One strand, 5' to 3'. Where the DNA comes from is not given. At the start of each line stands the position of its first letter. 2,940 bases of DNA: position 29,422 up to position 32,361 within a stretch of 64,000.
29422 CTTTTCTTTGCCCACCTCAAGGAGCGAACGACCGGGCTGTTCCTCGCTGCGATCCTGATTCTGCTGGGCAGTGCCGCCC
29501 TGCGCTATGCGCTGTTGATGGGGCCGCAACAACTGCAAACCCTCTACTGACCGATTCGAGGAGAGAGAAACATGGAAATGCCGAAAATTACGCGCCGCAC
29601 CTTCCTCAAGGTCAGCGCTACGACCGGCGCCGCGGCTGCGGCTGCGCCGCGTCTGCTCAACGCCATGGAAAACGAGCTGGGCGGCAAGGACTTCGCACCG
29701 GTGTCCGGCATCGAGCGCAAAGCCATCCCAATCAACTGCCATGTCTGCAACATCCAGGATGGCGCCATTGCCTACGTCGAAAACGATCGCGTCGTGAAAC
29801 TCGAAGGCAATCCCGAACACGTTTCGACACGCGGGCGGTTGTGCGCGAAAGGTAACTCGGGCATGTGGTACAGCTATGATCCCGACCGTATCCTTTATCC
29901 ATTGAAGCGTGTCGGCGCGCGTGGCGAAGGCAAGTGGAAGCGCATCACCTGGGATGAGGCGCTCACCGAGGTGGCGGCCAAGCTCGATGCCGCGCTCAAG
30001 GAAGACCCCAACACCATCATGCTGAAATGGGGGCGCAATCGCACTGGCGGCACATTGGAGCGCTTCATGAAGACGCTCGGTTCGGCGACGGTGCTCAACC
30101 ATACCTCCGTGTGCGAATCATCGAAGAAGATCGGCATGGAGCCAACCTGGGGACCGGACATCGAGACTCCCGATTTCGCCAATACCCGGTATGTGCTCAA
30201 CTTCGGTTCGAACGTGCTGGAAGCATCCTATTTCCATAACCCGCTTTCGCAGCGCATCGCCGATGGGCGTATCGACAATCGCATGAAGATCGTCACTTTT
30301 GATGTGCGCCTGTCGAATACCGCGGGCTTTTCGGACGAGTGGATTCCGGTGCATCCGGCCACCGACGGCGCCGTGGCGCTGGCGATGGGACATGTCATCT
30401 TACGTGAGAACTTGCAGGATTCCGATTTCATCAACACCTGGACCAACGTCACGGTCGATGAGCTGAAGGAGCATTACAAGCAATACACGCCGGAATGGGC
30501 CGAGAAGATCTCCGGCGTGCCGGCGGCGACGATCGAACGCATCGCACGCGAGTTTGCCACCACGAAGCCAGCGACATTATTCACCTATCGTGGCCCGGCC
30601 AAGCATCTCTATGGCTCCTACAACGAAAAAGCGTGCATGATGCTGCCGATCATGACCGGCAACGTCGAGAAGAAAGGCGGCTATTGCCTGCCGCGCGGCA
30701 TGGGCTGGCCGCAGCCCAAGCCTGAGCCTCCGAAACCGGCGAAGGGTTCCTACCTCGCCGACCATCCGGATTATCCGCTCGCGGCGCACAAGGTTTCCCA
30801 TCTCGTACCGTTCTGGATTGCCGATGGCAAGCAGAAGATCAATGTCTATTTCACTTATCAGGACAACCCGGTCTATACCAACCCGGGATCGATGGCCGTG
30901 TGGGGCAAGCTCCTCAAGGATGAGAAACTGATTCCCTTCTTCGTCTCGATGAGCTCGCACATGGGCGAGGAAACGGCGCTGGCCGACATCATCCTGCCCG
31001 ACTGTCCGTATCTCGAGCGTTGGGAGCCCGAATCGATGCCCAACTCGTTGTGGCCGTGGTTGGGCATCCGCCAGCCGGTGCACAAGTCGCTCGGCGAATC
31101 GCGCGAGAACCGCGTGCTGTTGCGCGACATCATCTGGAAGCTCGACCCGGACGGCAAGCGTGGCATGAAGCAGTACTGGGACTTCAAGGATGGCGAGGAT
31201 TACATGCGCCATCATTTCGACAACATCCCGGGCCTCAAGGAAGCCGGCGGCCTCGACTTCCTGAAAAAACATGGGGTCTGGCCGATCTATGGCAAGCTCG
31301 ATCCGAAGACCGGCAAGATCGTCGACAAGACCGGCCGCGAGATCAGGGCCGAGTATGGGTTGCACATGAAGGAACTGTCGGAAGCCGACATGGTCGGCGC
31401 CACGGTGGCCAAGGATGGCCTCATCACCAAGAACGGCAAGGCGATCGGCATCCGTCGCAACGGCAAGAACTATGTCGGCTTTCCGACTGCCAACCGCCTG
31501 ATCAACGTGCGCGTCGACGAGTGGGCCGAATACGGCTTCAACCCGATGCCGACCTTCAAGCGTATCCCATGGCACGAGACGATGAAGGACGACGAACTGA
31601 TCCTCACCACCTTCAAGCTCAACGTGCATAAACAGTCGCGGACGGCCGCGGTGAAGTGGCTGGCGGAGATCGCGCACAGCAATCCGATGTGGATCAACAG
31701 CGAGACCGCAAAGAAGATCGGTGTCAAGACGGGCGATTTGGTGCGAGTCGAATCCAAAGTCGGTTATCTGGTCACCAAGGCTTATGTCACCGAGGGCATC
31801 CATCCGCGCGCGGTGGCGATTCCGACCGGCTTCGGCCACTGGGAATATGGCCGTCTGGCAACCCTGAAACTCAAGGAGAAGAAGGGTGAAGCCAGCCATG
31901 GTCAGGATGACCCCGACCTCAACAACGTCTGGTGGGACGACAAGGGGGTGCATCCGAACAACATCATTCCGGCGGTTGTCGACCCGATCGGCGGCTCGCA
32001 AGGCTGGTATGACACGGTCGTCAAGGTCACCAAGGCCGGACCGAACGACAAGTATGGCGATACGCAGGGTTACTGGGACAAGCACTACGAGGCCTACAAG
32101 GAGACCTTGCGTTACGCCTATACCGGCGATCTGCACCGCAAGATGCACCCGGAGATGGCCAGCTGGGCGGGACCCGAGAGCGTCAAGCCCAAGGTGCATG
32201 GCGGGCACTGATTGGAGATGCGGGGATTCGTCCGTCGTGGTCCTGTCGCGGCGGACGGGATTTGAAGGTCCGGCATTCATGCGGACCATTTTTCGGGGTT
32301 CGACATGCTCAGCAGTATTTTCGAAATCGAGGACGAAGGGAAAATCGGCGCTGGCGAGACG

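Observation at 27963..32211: Plus-strand enzyme: B-C-A gene order, Asp in place of the third Cys of the N-terminal cluster motif, no Arr/Arx signature - substrate unassigned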

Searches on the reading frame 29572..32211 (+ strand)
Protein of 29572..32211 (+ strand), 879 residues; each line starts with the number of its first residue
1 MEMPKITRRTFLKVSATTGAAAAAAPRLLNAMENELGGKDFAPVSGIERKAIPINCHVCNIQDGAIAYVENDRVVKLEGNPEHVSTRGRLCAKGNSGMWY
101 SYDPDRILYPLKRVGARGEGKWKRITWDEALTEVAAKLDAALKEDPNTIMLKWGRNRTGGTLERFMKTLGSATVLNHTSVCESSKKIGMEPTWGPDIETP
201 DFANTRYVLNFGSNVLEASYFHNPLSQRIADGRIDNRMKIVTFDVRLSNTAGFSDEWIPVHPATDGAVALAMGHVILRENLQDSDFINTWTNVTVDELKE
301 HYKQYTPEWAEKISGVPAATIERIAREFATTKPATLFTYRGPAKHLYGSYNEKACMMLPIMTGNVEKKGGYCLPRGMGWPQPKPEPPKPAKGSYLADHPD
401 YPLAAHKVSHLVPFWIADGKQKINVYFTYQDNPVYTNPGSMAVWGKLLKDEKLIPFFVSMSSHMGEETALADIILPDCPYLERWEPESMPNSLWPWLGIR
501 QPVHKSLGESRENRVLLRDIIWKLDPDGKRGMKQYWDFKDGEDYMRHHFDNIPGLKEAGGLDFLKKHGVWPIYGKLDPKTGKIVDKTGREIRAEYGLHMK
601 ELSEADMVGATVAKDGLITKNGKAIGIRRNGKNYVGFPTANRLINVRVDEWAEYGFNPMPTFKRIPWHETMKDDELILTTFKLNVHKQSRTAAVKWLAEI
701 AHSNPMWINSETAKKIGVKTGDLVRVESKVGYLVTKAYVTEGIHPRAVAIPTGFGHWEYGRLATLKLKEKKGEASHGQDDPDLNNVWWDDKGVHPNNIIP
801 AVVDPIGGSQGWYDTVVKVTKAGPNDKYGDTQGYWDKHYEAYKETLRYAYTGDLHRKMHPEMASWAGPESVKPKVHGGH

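Call 4: search_protein_families(library=ncbifam, proteins=[window:29572-32211:+], max_evalue=0.00001)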
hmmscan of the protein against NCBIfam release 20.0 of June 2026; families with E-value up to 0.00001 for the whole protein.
window:29572-32211:+ (879 aa): 25 families
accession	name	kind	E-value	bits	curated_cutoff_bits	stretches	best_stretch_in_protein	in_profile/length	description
NF012032.0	PRK15488.1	equivalog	2.1e-107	360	694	3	5-372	2-362/759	thiosulfate reductase PhsA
TIGR02166.1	dmsA_ynfE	subfamily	2.1e-79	267.5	777.7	2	6-551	1-579/794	DMSO/selenate family reductase complex A subunit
TIGR01591.1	Fdh-alpha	equivalog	1e-62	212.2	666.25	2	56-374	3-320/672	formate dehydrogenase subunit alpha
NF011566.1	PRK14990.1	exception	1e-54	185.8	1600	1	53-481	64-533/814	dimethylsulfoxide reductase subunit A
NF041714.1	arsenate_red_ArrA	equivalog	2.9e-54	184.5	1600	3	6-289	3-294/848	arsenate respiratory reductase molybdopterin-containing subunit ArrA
NF041884.1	selenate_YnfF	exception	9.2e-53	179.3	1650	1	6-372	1-398/798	selenate/tellurate reductase subunit YnfF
NF041885.1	selenate_YnfE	exception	1.1e-50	172.4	1675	1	6-528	3-568/805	selenate/tellurate reductase subunit YnfE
TIGR03479.1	DMSO_red_II_alp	subfamily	4.7e-49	167.2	984.75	2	81-292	95-308/913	molybdopterin-dependent oxidoreductase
NF041783.2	mnquin_red_QrcB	equivalog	3.6e-44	151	440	2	51-486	52-463/695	menaquinone reductase molybdopterin-binding-like subunit QrcB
NF011567.1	PRK14991.1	equivalog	1.4e-41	142.3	1750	3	392-485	590-683/1022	tetrathionate reductase subunit TtrA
TIGR01553.1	formate-DH-alph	equivalog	3.4e-37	127.7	814.2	2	6-293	2-306/1009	formate dehydrogenase-N subunit alpha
NF047855.1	AssmNtatRedNasC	equivalog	7.4e-37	127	1100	1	53-372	22-344/708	assimilatory nitrate reductase catalytic subunit NasC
TIGR00509.1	bisC_fam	subfamily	4.1e-26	91.5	1017.55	2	116-370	65-342/772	molybdopterin guanine dinucleotide-containing S/N-oxide reductase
NF010055.0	PRK13532.1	equivalog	5.6e-25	87.7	904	1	5-293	2-293/830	nitrate reductase catalytic subunit NapA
TIGR01706.1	NAPA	equivalog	3.7e-22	78.5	930.55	1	5-292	1-292/830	periplasmic nitrate reductase subunit alpha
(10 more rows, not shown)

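Call 5: search_solved_structures(query=window:29572-32211:+, max_evalue=0.00001, show_alignments=2)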
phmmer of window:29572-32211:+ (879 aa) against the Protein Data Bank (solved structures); distinct sequences matched with E-value up to 0.00001: 52.
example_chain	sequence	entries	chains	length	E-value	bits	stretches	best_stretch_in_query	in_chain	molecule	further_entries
2vpw_A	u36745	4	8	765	3e-60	207.3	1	8-552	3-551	THIOSULFATE REDUCTASE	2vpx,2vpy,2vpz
6cz7_A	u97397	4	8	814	2.1e-49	171.4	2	54-513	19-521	ArrA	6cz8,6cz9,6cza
9vap_A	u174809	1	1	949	1e-40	142.7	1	6-370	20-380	Formate dehydrogenase molybdopterin-binding subunit FdhA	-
2e7z_A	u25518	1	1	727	1.2e-32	116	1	55-336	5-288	Acetylene hydratase Ahy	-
7qv7_S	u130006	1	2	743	2.7e-32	114.8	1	52-377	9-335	Hydrogen dependent carbon dioxide reductase subunit FdhF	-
9t1s_L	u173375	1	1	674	3.3e-32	114.5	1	55-483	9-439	formate dehydrogenase (coenzyme F420)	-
5e7o_A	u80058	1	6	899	1.6e-31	112.3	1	57-293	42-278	DMSO reductase family type II enzyme, molybdopterin subunit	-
4ydd_A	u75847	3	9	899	1.9e-31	112.1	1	57-293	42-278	DMSO reductase family type II enzyme, molybdopterin subunit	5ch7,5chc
9wxb_B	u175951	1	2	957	7.4e-31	110.1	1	44-370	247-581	Formate dehydrogenase alpha subunit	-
7bkb_D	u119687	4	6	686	3.3e-29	104.6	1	50-378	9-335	Formate dehydrogenase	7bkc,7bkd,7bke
1aa6_A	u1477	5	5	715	5e-27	97.4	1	66-369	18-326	FORMATE DEHYDROGENASE H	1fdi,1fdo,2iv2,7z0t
1kqf_A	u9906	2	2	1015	6.1e-26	93.8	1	6-294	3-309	FORMATE DEHYDROGENASE, NITRATE-INDUCIBLE, MAJOR SUBUNIT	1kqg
6tg9_A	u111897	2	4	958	1.6e-25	92.4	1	45-370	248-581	Formate dehydrogenase subunit alpha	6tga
9qm0_A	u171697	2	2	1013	1.3e-20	76.2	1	6-295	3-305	Formate dehydrogenase, alpha subunit, selenocysteine-containing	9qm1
2jim_A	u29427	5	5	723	1.9e-20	75.6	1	55-370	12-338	PERIPLASMIC NITRATE REDUCTASE | PROTEIN (PERIPLASMIC NITRATE REDUCTASE)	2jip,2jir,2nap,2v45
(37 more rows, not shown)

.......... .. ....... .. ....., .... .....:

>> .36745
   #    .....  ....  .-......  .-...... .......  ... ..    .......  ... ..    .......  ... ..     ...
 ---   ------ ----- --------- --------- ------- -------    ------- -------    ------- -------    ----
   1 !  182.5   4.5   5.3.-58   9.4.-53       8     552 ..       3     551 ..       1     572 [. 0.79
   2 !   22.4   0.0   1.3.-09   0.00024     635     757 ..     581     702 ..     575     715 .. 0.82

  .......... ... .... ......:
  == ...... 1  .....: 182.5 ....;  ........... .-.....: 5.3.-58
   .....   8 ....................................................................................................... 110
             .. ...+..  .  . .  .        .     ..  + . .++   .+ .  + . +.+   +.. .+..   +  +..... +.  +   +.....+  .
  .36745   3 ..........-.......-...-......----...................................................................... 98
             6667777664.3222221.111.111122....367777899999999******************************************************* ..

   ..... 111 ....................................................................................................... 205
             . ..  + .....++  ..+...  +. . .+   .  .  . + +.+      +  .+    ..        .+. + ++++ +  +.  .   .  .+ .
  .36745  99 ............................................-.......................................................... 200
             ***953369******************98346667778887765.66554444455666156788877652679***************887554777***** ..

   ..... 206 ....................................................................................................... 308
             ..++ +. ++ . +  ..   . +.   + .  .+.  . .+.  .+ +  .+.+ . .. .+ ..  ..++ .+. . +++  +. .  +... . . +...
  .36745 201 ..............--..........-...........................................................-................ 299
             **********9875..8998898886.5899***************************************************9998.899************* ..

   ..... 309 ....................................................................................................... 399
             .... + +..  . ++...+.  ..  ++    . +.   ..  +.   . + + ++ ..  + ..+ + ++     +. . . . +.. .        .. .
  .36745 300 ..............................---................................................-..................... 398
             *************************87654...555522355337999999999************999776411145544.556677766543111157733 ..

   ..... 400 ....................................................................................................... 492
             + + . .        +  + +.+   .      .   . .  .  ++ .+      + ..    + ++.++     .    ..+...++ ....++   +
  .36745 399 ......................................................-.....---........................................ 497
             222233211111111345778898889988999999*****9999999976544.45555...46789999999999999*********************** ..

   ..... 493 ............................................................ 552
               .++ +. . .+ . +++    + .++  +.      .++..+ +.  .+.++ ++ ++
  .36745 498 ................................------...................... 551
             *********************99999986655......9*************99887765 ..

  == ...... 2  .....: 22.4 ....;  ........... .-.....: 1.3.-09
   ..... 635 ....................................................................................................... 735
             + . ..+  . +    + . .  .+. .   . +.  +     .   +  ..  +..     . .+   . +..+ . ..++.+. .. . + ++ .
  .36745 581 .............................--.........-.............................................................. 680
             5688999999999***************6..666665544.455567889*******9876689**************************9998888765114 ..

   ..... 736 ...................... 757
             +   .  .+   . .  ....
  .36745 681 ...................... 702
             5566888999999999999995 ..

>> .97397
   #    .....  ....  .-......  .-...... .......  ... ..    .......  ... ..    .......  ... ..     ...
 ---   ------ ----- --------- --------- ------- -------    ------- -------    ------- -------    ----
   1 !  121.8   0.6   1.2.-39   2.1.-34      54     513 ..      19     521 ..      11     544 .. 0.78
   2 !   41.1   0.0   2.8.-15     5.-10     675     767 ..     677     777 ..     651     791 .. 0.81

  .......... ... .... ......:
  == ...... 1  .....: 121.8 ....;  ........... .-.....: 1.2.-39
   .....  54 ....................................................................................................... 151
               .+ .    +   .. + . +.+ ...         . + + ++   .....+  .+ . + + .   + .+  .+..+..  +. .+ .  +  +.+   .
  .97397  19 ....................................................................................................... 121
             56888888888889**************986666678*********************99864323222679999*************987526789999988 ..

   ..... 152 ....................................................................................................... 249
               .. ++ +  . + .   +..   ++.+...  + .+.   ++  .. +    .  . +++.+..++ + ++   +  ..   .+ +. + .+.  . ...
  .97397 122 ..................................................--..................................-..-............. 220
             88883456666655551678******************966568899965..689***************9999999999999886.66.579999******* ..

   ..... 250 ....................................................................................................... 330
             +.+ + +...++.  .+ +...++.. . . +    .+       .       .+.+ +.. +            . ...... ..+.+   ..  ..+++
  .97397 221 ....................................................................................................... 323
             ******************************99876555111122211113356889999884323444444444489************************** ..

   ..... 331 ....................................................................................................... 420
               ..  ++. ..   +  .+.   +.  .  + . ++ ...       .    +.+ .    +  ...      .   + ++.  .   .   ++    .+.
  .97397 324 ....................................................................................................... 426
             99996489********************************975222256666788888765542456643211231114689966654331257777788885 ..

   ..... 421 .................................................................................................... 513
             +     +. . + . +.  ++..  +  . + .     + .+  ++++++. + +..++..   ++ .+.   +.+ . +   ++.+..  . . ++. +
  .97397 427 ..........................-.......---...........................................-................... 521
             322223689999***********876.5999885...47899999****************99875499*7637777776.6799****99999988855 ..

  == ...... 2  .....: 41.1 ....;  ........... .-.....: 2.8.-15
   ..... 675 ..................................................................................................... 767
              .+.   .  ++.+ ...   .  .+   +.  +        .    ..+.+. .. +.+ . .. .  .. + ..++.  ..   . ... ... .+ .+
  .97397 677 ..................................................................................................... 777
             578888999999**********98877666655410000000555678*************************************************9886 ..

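Call 6: find_homologous_proteins(query=window:29572-32211:+, max_evalue=1e-20)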
Query window:29572-32211:+ (879 aa): 5032 proteins with E <= 1e-20 among 8000 candidates; the best 120 are listed.
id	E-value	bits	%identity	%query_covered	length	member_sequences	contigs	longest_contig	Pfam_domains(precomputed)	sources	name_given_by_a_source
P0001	0.0e+0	1951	91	100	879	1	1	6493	PF00384.28,PF01568.28,PF04879.22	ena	-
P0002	0.0e+0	1927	91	100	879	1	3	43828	PF00384.28,PF01568.28,PF04879.22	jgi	jgi:anaerobic selenocysteine-containing dehydrogenase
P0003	0.0e+0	1899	89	100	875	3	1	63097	PF00384.28,PF01568.28,PF04879.22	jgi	jgi:anaerobic selenocysteine-containing dehydrogenase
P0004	0.0e+0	1892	88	100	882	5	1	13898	PF00384.28,PF01568.28,PF04879.22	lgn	-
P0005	0.0e+0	1883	88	100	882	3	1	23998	PF00384.28,PF01568.28,PF04879.22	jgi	jgi:anaerobic selenocysteine-containing dehydrogenase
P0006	0.0e+0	1882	88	100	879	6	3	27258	PF00384.28,PF01568.28,PF04879.22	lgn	-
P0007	0.0e+0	1873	88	100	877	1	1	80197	PF00384.28,PF01568.28,PF04879.22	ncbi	-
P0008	0.0e+0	1858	88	100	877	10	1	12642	PF00384.28,PF01568.28,PF04879.22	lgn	-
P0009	0.0e+0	1856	87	100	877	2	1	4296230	PF00384.28,PF01568.28,PF04879.22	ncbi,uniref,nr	ncbi:Molybdenum enzyme related to thiosulfate reductase and polysulfide reductase, large subunit [Ar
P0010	0.0e+0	1856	87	100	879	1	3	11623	PF00384.28,PF01568.28,PF04879.22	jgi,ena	-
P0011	0.0e+0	1855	87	100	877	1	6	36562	PF00384.28,PF01568.28,PF04879.22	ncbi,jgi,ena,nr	ncbi:MAG TPA: molybdopterin-dependent oxidoreductase [Thauera sp.]|nr:molybdopterin-dependent oxidor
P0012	0.0e+0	1855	87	100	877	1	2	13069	PF00384.28,PF01568.28,PF04879.22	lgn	-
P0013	0.0e+0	1855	87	100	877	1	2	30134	PF00384.28,PF01568.28,PF04879.22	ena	-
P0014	0.0e+0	1855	87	100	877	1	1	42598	PF00384.28,PF01568.28,PF04879.22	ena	-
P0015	0.0e+0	1854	87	100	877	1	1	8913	PF00384.28,PF01568.28,PF04879.22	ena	-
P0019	0.0e+0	1847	87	100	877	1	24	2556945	PF00384.28,PF01568.28,PF04879.22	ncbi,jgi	-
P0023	0.0e+0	1846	87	100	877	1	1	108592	PF00384.28,PF01568.28,PF04879.22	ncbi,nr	ncbi:molybdopterin-dependent oxidoreductase [Thauera aromatica]|nr:molybdopterin-dependent oxidoredu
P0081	0.0e+0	1773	84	100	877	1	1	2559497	PF00384.28,PF01568.28,PF04879.22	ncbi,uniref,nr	ncbi:molybdopterin-dependent oxidoreductase [Sulfuricystis multivorans]|uniref:molybdopterin-depende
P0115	0.0e+0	1721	81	100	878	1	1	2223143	PF00384.28,PF01568.28,PF04879.22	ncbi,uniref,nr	ncbi:molybdopterin-dependent oxidoreductase [Hydrogenophilus thermoluteolus]|uniref:Molybdenum enzym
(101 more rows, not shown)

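Call 10: find_related_loci(query=window:29572-32211:+, collection=genome_contigs, flank=10000)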
Query window:29572-32211:+ (879 aa) in genome_contigs; peptide patterns used: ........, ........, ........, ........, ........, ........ (x = any residue, [..] = any of these).
165 stretches matched a pattern; 162 encode a relative of the query (tblastn E <= 1e-3); the best 80 are kept; 80 distinct loci.
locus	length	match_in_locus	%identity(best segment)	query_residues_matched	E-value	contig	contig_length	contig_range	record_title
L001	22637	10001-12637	91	1-879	0e+0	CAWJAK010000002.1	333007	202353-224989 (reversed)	MAG: uncultured proteobacterium isolate MFD04716.bin.2.51 genome assembly, contig: contig_23020, whole genome shotgun se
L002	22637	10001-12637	89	1-879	0e+0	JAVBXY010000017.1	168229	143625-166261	MAG: Rhodocyclaceae bacterium isolate GS19 53, whole genome shotgun sequence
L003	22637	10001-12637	89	1-879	0e+0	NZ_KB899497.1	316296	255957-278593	Aromatoleum toluclasticum ATCC 700605 strain MF63 F464DRAFT_scaffold00007.7, whole genome shotgun sequence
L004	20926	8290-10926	88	1-879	0e+0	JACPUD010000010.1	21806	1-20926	MAG: Rhodocyclales bacterium isolate NC_groundwater_749_Ag_S-0.1um_64_25 JBCH_GD18_4_SO1_S176_scaffold_123224, whole gen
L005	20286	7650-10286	89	1-879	0e+0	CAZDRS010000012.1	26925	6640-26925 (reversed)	MAG TPA_asm: uncultured Dechloromonas sp. isolate SRP135725_co1_342 genome assembly, contig: NODE_2088_length_26925_cov_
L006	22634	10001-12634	88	1-878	0e+0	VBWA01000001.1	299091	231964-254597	MAG: Rhodocyclaceae bacterium isolate X1_MaxBin.001 scaffold_13, whole genome shotgun sequence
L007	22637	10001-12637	88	1-879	0e+0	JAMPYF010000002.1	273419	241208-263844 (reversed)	MAG: Sulfuritalea sp. isolate R2F_R2FSRR_metabat.66 R2F_C11, whole genome shotgun sequence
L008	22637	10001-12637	88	1-879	0e+0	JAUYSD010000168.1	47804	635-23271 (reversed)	MAG: Sulfuritalea sp. isolate C5_metabat.bin.47 C5_k141_100749, whole genome shotgun sequence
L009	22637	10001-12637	88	1-879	0e+0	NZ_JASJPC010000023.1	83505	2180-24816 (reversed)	MAG: Sulfuritalea sp. isolate MAG_121 NODE_182_length_83505_cov_275.065512, whole genome shotgun sequence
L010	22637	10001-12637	87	1-879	0e+0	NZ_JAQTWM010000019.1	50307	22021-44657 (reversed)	MAG: Rhodoferax sp. isolate STC_110 NODE_1375_length_50307_cov_30.303687_Sandtown_C, whole genome shotgun sequence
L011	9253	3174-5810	89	1-879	0e+0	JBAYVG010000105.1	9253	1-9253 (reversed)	MAG: Rhodocyclaceae bacterium isolate SO_2016_LW3_54 scaffold11220_LW162_2016, whole genome shotgun sequence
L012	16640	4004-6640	89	1-879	0e+0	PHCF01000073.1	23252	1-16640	MAG: Betaproteobacteria bacterium HGW-Betaproteobacteria-6 bjp_ig2103_scaffold_1859, whole genome shotgun sequence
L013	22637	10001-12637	88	1-879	0e+0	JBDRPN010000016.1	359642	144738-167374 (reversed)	MAG: Pseudomonadota bacterium isolate MEGAHIT-group-2.120 k141_1277202, whole genome shotgun sequence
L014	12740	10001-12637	88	1-879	0e+0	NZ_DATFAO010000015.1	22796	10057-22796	MAG: Aromatoleum sp. isolate SMAG_U8503 k141_615345, whole genome shotgun sequence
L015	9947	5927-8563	87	1-879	0e+0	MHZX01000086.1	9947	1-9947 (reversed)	MAG: Rhodocyclales bacterium RIFCSPLOWO2_02_FULL_63_24 rifcsplowo2_02_scaffold_36744, whole genome shotgun sequence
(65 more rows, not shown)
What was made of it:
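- They are mostly lithotrophs and denitrifiers: Thiobacillus, Sulfuricella, Gallionella, Sideroxydans, Hydrogenophilus, Sulfuritalea, Thauera and Aromatoleum (call 10). Many hosts are sulfur oxidisers (call 10).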
